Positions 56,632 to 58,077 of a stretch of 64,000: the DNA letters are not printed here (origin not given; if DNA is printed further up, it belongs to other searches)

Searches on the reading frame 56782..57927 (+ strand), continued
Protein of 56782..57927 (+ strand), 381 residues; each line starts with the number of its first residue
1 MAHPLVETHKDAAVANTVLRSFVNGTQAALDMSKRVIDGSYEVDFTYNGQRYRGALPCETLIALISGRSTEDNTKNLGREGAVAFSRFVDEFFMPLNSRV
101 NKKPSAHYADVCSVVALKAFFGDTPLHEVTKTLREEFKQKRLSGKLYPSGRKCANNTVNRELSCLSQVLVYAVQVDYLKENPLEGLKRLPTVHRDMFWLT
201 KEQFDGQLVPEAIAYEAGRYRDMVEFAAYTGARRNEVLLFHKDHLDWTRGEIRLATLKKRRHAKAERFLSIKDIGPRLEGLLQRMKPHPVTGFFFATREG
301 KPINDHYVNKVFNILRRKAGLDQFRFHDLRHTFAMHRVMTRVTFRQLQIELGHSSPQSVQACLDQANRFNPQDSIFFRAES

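Call 79: find_encoding_contigs(protein=P0017, flank=10000, max_places=2)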
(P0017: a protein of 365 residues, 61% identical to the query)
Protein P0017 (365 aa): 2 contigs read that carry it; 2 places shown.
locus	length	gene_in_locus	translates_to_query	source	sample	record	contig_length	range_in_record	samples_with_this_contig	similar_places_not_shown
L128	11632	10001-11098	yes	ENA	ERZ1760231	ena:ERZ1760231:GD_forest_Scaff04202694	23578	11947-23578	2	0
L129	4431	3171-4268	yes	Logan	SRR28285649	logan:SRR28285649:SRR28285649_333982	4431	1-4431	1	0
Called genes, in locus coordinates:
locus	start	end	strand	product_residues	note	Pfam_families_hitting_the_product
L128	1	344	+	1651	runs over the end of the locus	PF00041:fn3 (faint), PF17963:Big_9 (faint), PF25788:Ig_Rha78A_N (faint)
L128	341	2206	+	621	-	-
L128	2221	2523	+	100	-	PF04956:TrbC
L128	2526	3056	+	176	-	PF00436:SSB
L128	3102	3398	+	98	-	-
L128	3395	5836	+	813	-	PF11130:TraC_F_IV, PF01935:DUF87, PF12846:AAA_10, PF19044:P-loop_TraG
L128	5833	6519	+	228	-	-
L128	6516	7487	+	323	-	-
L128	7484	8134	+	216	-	-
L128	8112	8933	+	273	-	-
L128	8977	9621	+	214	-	PF03743:TrbI, PF12508:Transposon_TraM (weak)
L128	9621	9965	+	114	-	-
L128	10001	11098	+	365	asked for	PF00589:Phage_integrase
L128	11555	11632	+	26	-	?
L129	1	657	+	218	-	?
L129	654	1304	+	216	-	-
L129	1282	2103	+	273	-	-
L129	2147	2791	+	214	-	PF03743:TrbI, PF12508:Transposon_TraM (weak)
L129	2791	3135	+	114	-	-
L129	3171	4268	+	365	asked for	PF00589:Phage_integrase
